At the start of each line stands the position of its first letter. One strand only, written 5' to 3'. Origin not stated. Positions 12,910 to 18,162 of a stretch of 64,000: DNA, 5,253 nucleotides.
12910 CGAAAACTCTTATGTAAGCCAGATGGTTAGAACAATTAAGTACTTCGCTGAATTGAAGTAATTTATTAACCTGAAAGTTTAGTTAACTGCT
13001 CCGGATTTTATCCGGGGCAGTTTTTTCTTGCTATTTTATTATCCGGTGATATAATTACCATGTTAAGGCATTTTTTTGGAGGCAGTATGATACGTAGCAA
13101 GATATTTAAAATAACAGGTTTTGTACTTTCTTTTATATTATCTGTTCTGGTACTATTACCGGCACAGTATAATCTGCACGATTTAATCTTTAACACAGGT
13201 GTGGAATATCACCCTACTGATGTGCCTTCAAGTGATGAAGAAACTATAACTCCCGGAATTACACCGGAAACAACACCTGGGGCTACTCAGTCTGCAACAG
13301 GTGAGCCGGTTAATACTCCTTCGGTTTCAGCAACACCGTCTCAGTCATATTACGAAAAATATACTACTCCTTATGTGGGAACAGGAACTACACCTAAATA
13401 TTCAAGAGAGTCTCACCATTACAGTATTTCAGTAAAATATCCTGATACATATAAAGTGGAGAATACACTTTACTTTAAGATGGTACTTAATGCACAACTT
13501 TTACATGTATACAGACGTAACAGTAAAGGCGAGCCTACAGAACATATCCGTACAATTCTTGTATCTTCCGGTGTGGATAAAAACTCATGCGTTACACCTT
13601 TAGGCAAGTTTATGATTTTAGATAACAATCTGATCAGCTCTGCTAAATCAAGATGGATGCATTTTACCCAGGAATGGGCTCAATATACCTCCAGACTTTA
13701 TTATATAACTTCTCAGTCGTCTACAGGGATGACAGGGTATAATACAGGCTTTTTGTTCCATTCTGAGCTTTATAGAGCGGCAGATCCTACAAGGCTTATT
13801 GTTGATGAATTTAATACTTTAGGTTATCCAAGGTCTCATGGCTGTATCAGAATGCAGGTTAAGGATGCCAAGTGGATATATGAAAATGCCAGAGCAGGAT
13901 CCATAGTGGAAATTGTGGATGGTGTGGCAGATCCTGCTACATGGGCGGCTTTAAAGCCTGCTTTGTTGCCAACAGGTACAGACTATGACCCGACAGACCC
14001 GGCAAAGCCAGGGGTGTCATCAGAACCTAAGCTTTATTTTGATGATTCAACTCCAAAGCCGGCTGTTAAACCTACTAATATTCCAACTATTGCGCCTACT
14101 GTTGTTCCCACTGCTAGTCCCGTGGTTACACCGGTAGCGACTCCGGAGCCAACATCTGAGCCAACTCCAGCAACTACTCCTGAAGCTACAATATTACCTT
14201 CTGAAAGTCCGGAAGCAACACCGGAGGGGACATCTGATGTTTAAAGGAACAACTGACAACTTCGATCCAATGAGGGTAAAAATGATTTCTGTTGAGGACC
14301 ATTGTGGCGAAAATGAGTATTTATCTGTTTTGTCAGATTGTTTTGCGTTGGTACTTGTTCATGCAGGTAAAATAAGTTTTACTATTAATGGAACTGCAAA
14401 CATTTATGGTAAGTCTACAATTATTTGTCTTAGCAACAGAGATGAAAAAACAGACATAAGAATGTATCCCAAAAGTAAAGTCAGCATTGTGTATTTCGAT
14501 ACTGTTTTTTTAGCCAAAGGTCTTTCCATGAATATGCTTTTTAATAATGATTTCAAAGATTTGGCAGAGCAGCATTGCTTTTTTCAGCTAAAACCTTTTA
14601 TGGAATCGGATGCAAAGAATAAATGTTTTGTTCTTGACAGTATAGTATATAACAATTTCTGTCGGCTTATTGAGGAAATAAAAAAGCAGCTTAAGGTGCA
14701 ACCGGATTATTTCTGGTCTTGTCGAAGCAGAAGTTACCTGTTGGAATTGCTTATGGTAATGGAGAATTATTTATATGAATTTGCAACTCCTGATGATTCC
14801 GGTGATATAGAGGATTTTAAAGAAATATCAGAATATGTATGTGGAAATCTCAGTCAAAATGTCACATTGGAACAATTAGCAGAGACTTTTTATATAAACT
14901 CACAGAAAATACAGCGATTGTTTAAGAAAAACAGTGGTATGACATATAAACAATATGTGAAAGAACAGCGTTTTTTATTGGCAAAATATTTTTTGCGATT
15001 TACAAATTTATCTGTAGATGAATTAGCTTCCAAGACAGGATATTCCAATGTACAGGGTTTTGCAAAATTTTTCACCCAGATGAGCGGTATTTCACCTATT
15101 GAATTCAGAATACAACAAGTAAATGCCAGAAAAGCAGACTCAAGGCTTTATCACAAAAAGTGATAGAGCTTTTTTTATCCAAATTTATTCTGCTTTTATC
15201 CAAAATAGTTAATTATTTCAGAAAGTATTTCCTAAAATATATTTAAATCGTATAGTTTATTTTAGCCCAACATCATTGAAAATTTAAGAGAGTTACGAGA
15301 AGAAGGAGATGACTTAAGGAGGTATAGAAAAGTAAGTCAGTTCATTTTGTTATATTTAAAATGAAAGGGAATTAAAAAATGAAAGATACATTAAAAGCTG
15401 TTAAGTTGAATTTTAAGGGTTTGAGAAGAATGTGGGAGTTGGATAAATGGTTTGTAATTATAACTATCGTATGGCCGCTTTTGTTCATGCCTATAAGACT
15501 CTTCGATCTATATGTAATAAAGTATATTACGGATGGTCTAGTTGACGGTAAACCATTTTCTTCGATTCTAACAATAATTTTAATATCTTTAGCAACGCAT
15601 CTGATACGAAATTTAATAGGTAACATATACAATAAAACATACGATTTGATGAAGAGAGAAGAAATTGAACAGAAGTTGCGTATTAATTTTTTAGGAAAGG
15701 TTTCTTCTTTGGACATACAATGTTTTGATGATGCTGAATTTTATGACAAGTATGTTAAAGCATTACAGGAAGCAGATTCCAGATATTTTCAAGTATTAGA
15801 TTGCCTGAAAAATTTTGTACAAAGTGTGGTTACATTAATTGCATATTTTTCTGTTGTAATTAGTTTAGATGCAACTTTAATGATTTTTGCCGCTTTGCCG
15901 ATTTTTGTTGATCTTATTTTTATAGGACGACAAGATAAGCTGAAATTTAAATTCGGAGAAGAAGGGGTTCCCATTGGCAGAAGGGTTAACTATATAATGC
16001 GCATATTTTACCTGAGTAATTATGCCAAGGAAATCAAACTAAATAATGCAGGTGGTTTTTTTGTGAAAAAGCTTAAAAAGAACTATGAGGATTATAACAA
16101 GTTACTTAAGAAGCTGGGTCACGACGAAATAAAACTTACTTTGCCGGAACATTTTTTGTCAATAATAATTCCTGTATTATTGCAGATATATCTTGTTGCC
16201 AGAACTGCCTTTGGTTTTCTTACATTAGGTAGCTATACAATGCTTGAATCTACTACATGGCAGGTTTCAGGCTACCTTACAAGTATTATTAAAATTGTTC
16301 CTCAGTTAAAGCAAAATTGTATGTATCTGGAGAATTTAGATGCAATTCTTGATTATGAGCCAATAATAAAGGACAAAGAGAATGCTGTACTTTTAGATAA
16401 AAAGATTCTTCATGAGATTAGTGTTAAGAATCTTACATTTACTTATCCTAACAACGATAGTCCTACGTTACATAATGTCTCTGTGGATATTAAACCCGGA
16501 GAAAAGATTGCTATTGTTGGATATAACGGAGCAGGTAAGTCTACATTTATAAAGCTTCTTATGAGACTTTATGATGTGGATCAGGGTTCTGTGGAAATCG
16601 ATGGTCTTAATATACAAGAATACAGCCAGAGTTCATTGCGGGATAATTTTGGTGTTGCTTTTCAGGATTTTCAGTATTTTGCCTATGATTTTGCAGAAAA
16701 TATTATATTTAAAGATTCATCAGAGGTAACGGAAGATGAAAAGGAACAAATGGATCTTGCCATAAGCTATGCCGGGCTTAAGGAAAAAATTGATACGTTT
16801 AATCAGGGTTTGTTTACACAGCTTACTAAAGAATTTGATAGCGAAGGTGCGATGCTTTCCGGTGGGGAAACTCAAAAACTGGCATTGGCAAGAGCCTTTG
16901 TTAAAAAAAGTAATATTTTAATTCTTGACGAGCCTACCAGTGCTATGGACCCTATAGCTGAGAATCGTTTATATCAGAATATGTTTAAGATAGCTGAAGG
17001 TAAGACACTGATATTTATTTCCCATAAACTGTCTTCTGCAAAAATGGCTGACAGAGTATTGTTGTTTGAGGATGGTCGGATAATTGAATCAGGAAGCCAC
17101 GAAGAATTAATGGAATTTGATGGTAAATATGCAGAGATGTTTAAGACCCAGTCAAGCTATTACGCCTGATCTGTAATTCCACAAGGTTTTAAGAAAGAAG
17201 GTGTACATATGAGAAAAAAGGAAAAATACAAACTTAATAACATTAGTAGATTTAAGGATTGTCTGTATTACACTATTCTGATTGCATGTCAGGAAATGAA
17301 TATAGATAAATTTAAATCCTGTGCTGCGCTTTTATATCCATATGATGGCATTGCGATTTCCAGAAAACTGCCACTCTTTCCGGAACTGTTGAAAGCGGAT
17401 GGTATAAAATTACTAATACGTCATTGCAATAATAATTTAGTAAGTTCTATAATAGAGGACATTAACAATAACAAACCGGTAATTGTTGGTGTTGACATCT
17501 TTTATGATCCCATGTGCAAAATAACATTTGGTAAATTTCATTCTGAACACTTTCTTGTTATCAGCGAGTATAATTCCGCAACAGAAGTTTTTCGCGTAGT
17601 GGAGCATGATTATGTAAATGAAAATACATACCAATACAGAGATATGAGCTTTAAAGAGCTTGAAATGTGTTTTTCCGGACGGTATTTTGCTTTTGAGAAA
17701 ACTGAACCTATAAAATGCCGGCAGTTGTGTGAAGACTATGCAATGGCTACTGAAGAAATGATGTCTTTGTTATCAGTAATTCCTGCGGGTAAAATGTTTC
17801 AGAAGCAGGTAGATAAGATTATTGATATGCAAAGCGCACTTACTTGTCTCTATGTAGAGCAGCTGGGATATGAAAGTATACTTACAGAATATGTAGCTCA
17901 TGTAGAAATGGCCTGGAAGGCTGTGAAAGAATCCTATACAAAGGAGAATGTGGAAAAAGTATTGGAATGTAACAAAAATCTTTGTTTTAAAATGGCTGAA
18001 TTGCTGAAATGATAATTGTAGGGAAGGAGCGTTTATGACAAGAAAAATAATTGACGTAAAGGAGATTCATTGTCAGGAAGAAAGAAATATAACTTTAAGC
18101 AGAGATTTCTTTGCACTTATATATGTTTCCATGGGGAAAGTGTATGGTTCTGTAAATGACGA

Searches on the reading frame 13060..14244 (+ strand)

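Call 56: search_protein_families(library=pfam, proteins=[window:13060-14244:+], max_evalue=0.01)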
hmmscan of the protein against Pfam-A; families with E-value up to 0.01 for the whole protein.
window:13060-14244:+ (394 aa): 1 family
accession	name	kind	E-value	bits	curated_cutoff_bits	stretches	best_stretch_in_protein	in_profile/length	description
PF03734.19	YkuD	-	1.2e-13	52.3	23.4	1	144-285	9-146/146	L,D-transpeptidase catalytic domain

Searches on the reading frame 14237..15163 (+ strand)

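Call 56: search_protein_families(library=pfam, proteins=[window:14237-15163:+], max_evalue=0.01)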
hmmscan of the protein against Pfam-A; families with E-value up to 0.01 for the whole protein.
window:14237-15163:+ (308 aa): 2 families
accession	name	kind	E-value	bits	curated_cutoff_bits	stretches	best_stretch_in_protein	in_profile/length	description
PF12833.13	HTH_18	-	2.1e-18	66.8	33.6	1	214-291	1-78/80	Helix-turn-helix domain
PF00165.29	HTH_AraC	-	3.3e-09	37.1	26.6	1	204-241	4-41/42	Bacterial regulatory helix-turn-helix proteins, AraC family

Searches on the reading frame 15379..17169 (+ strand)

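Call 56: search_protein_families(library=pfam, proteins=[window:15379-17169:+], max_evalue=0.01)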
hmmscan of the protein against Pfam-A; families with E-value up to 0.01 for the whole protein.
window:15379-17169:+ (596 aa): 6 families
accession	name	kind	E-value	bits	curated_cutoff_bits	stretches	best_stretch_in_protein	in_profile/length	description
PF00005.33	ABC_tran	-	4.4e-32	112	25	1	364-521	1-137/137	ABC transporter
PF13304.12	AAA_21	-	1.9e-08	35.2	27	1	378-488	3-105/304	AAA domain, putative AbiEii toxin, Type IV TA system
PF13555.12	AAA_29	-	0.00031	20.9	27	1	364-391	12-39/61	P-loop containing region of AAA domain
PF02463.25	SMC_N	-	0.001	19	40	0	376-560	26-208/220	RecF/RecN/SMC N terminal domain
PF13175.12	AAA_15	-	0.0018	18.4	32.1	1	364-453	14-68/374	AAA ATPase domain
PF13479.12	AAA_24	-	0.0069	16.7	27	0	376-438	4-58/195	AAA domain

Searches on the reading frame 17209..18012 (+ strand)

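Call 56: search_protein_families(library=pfam, proteins=[window:17209-18012:+], max_evalue=0.01)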
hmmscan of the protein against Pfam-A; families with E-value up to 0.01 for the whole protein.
window:17209-18012:+ (267 aa): 3 families
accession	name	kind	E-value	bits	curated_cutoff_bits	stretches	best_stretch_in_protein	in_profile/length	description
PF13529.12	Peptidase_C39_2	-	0.0001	23.3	24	1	75-128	86-137/143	Peptidase_C39 like family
PF14399.12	BtrH_N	-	0.00038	21.1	29.7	1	75-132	76-133/134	Butirosin biosynthesis protein H, N-terminal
PF03396.20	Pox_RNA_pol_35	-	0.0028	17.4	25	0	180-260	44-121/293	Poxvirus DNA-directed RNA polymerase, 35 kD subunit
